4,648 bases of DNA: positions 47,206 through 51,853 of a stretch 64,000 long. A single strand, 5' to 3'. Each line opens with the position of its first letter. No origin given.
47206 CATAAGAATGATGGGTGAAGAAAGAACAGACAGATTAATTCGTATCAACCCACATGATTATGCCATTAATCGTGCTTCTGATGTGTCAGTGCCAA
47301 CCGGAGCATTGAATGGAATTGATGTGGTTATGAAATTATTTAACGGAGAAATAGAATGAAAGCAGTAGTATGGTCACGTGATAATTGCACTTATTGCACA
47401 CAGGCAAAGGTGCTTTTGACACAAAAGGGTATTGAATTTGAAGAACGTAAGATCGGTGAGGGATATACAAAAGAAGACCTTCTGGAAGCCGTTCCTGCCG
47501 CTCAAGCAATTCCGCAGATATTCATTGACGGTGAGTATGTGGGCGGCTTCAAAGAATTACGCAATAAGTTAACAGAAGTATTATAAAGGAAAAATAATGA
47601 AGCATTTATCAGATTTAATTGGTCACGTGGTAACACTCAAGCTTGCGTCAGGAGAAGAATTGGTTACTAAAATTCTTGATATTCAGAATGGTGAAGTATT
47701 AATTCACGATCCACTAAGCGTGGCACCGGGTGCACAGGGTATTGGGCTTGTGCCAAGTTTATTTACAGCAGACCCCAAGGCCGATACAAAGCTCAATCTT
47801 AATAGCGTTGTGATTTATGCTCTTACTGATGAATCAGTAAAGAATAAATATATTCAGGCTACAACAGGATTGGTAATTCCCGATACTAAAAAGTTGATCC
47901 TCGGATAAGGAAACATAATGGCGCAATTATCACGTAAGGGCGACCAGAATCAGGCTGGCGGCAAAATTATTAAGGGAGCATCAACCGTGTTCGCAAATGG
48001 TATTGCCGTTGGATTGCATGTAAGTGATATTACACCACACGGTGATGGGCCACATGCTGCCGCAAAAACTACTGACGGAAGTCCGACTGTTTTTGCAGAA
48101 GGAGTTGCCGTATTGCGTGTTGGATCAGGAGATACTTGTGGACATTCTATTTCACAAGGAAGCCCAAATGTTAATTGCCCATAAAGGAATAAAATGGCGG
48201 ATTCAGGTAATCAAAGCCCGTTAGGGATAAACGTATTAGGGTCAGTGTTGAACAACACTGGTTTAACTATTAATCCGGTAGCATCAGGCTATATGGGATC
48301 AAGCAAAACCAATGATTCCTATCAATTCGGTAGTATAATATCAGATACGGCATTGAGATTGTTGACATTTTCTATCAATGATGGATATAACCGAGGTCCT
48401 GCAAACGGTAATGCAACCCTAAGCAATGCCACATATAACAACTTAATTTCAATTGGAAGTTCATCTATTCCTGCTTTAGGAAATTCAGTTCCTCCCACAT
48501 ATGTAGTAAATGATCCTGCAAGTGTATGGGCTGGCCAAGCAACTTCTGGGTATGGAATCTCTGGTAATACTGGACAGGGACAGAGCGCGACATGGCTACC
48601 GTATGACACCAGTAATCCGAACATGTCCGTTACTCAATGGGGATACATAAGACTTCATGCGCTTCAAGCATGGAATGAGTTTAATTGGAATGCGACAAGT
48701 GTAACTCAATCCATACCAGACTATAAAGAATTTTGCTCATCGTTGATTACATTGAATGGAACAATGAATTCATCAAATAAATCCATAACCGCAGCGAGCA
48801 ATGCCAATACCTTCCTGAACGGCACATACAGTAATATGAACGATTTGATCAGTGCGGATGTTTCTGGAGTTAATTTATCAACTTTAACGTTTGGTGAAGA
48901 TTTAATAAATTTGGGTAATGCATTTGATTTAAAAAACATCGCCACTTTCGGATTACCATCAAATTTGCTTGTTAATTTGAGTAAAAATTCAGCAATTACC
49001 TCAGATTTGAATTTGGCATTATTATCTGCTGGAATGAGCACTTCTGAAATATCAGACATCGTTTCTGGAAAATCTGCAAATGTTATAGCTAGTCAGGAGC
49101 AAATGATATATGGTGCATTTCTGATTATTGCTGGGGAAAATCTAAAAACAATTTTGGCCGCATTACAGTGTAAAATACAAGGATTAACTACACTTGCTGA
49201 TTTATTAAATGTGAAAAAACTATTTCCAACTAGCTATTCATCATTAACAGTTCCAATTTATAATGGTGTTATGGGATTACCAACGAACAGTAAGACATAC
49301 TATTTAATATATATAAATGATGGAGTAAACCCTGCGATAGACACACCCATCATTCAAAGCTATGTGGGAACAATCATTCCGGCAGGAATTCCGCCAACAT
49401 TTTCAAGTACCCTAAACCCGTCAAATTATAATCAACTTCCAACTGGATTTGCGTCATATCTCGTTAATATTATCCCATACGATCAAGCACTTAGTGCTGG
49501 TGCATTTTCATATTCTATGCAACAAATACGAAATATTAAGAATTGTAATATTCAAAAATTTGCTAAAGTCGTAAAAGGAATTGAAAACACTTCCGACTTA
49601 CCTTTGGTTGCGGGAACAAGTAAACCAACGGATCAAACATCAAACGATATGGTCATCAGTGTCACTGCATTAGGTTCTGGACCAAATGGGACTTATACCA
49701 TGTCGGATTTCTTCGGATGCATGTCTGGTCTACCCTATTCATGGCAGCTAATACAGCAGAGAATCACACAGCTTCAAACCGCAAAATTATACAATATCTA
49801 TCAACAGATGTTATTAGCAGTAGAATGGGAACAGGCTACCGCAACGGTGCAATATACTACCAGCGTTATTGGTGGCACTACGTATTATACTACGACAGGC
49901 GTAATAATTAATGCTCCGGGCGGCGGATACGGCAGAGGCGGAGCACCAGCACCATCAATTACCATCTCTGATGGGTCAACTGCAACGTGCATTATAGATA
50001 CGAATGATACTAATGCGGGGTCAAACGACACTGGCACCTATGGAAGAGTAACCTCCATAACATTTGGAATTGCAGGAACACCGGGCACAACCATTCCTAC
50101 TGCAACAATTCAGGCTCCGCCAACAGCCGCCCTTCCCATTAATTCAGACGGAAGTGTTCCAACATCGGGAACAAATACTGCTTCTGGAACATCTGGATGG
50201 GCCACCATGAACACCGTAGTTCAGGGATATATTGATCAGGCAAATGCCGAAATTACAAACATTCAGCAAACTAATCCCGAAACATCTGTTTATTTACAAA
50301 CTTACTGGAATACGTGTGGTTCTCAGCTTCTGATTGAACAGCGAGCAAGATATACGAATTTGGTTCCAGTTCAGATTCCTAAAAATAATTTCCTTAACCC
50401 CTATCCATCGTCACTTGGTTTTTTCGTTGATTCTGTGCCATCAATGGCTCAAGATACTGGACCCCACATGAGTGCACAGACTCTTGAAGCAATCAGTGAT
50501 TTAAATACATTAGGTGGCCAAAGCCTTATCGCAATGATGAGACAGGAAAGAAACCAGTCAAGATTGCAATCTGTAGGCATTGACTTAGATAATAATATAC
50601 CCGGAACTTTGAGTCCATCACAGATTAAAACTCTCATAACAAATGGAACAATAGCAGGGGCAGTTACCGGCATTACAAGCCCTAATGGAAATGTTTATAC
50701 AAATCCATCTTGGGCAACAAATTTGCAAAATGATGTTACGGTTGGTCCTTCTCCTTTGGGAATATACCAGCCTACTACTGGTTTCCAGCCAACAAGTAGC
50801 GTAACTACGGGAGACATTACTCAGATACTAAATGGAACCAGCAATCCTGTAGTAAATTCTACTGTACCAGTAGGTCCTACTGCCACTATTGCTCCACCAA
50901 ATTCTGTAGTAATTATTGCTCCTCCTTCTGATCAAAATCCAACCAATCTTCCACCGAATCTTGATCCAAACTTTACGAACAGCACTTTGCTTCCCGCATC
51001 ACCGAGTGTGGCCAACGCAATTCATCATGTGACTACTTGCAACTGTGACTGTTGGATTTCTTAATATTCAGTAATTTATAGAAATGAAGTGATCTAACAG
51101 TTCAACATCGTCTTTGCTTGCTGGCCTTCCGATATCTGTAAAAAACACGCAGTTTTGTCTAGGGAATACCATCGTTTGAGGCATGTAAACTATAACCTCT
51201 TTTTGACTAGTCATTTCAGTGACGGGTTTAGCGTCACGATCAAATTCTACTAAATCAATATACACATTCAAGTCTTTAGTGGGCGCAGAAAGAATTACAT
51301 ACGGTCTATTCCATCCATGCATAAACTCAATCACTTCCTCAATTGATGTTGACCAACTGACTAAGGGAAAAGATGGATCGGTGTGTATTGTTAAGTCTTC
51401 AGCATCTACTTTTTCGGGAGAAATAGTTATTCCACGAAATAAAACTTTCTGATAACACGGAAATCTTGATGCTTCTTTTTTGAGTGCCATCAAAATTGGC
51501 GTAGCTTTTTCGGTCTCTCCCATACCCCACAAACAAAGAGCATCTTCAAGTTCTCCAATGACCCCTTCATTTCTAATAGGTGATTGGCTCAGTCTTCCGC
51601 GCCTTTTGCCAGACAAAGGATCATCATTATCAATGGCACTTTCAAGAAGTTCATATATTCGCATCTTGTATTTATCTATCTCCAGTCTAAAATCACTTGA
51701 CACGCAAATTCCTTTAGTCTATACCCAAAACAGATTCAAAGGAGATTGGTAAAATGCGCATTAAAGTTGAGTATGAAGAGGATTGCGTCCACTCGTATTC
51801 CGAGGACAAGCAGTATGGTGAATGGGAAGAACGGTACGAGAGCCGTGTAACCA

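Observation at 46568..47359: Canonical Zn-containing sirtuin embedded in the nrd/glutaredoxin operon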

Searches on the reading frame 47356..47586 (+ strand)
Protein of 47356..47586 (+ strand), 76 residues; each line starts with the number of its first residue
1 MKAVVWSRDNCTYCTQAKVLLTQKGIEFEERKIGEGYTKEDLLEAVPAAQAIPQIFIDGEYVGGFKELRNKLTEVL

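Call 3: search_protein_families(library=pfam, proteins=[window:47356-47586:+], max_evalue=0.01)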
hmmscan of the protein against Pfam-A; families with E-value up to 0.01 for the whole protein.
window:47356-47586:+ (76 aa): 3 families
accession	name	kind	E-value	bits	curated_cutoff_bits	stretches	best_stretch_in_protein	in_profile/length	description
PF00462.30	Glutaredoxin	-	4.5e-12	46.4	22.9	1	4-62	2-60/60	Glutaredoxin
PF13409.12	GST_N_2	-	1.5e-05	25.9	25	1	11-67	2-62/70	Glutathione S-transferase, N-terminal domain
PF13417.12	GST_N_3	-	0.00011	22.9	22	1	10-62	6-57/75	Glutathione S-transferase, N-terminal domain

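Call 4: search_protein_families(library=phrogs, proteins=[window:47356-47586:+], max_evalue=0.001)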
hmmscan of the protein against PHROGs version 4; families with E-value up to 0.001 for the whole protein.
window:47356-47586:+ (76 aa): 2 families
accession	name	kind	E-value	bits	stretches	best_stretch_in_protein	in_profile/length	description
phrog_22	-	DNA, RNA and nucleotide metabolism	4.2e-16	60.4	1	1-74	71-146/162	thioredoxin domain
phrog_86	-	DNA, RNA and nucleotide metabolism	6.3e-05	22.9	1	3-61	418-480/504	ribonucleoside diphosphate reductase small subunit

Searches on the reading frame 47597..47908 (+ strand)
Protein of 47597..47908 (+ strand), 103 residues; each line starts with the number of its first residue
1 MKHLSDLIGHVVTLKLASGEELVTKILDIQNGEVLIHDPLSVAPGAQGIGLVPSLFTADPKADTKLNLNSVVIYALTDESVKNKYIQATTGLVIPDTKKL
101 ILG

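Call 3: search_protein_families(library=pfam, proteins=[window:47597-47908:+], max_evalue=0.01)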
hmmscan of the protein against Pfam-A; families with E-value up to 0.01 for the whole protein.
window:47597-47908:+ (103 aa): 0 families

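Call 4: search_protein_families(library=phrogs, proteins=[window:47597-47908:+], max_evalue=0.001)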
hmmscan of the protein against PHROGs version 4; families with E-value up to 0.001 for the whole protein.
window:47597-47908:+ (103 aa): 1 family
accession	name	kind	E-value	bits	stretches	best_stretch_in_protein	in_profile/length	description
phrog_527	-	unknown function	1.7e-13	51.6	1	11-102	4-96/97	-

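Call 24: search_protein_families(library=ncbifam, proteins=[window:47597-47908:+], max_evalue=0.01)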
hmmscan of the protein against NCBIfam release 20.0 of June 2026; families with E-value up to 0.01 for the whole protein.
window:47597-47908:+ (103 aa): 0 families

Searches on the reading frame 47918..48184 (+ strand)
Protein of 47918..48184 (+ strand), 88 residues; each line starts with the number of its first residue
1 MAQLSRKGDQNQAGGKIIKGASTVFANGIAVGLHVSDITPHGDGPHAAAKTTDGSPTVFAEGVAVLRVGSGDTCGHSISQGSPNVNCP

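Call 3: search_protein_families(library=pfam, proteins=[window:47918-48184:+], max_evalue=0.01)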
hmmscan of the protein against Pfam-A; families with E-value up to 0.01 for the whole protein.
window:47918-48184:+ (88 aa): 1 family
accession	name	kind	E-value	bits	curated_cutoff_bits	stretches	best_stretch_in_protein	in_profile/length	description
PF05488.18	PAAR_motif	-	1.2e-10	41.9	27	2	7-75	1-65/70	PAAR motif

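Call 4: search_protein_families(library=phrogs, proteins=[window:47918-48184:+], max_evalue=0.001)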
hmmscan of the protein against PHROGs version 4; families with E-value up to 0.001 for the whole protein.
window:47918-48184:+ (88 aa): 1 family
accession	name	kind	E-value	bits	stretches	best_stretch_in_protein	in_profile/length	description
phrog_281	-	moron, auxiliary metabolic gene and host takeover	2.8e-16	60.7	1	12-86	40-118/169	PAAR motif of membran proteins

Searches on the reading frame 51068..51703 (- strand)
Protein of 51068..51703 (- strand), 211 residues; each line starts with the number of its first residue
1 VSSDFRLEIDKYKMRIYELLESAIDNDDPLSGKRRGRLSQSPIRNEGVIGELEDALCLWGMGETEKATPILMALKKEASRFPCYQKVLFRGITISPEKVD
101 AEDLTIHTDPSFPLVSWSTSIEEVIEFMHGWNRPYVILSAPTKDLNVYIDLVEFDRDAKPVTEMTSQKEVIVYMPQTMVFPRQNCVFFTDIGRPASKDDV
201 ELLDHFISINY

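Call 13: search_protein_families(library=pfam, proteins=[window:51068-51703:-], max_evalue=0.01)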
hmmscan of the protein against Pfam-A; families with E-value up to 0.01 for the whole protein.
window:51068-51703:- (211 aa): 0 families

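Call 14: search_protein_families(library=phrogs, proteins=[window:51068-51703:-], max_evalue=0.001)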
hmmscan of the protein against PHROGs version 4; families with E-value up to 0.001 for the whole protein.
window:51068-51703:- (211 aa): 0 families

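Call 24: search_protein_families(library=ncbifam, proteins=[window:51068-51703:-], max_evalue=0.01)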
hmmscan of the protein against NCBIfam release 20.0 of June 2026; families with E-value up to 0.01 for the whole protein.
window:51068-51703:- (211 aa): 0 families

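Call 25: search_protein_families(library=padloc, proteins=[window:51068-51703:-], max_evalue=0.01)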
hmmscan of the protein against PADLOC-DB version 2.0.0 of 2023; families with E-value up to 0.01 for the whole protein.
window:51068-51703:- (211 aa): 0 families

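Call 45: find_homologous_proteins(query=window:51068-51703:-, max_evalue=0.001)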
Query window:51068-51703:- (211 aa): 2 proteins with E <= 0.001 among 73 candidates.
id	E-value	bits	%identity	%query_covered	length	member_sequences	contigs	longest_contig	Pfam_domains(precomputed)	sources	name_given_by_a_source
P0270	1.0e-137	474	100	100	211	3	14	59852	-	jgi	-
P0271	1.1e-80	288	77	77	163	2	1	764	-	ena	-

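Call 47: search_solved_structures(query=window:51068-51703:-, max_evalue=10)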
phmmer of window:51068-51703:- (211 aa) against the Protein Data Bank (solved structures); distinct sequences matched with E-value up to 10: 2.
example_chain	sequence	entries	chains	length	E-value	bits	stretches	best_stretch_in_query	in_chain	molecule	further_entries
28jc_N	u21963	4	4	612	1.2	11.7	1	50-119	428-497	Putative RNA polymerase II subunit B1 CTD phosphatase RPAP2 | RPAP2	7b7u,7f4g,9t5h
9t5j_A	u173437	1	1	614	1.2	11.7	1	50-119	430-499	Putative RNA polymerase II subunit B1 CTD phosphatase RPAP2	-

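Call 54: predict_structure(protein=window:51068-51703:-)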
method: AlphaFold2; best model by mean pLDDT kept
length: 211 residues; sequences in the alignment: 1
mean_pLDDT: 36.8   pTM: 0.25
mean pLDDT of the five models: 36.8, 34.8, 34.2, 33.0, 32.4
residues with pLDDT >= 90: 0; 70-90: 0; 50-70: 20; < 50: 191
segments of 3 or more residues with pLDDT < 50: 1-10, 22-47, 58-211
pLDDT, mean of each block of 10 residues (from residue 1): 39 53 44 40 46 50 42 43 38 29 31 32 42 34 30 32 25 26 29 35 33 27
secondary structure, 60 per line:
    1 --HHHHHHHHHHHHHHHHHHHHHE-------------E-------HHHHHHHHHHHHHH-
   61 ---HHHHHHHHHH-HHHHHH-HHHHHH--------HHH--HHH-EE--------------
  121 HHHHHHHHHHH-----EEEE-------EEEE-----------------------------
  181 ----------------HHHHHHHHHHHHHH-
elements in order: H3-23 H46-59 H64-73 H75-80 H82-87 H121-131 E137-140 E148-151 H197-210

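Call 56: search_protein_families(library=pfam, proteins=[window:51068-51703:-, P0271], max_evalue=10)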
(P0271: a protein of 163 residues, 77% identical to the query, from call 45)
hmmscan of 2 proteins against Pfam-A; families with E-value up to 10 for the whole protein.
window:51068-51703:- (211 aa): 0 families

P0271 (163 aa): 0 families

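Call 63: search_dna_similar(query=window:51068-51703:-, collection=phages, mode=protein, max_evalue=10, max_rows=10)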
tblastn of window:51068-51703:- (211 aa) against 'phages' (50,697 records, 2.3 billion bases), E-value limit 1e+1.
Records with a match: 4; places in all: 4; records where one place covers at least 80% of the query: 0.
Best place of each record, by identity: <60% 4.
By first word of the organism name: Mycobacterium 2; Pseudomonas 2.
By host as written in the record: Mycobacterium smegmatis mc2 155 2; Pseudomonas sp. 1; Pseudomonas aeruginosa F002 1.
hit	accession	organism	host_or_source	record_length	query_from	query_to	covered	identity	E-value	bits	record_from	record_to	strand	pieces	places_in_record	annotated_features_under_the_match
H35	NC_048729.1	Mycobacterium phage Renaud18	Mycobacterium smegmatis mc2 155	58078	126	208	39%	26.7%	6e+0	34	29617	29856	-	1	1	35: DNA polymerase exonuclease subunit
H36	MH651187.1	Mycobacterium phage Renaud18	Mycobacterium smegmatis mc2 155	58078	126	208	39%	26.7%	6e+0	34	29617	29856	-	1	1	35: DnaQ-like DNA polymerase III subunit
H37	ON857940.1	Pseudomonas phage vB_PeaS_FBPa47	Pseudomonas sp.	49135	126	191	31%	28.8%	1e+1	33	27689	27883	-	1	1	hypothetical protein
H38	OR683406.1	Pseudomonas phage Marin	Pseudomonas aeruginosa F002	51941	126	191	31%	28.8%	1e+1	33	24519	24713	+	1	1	ninB superfamily recombinase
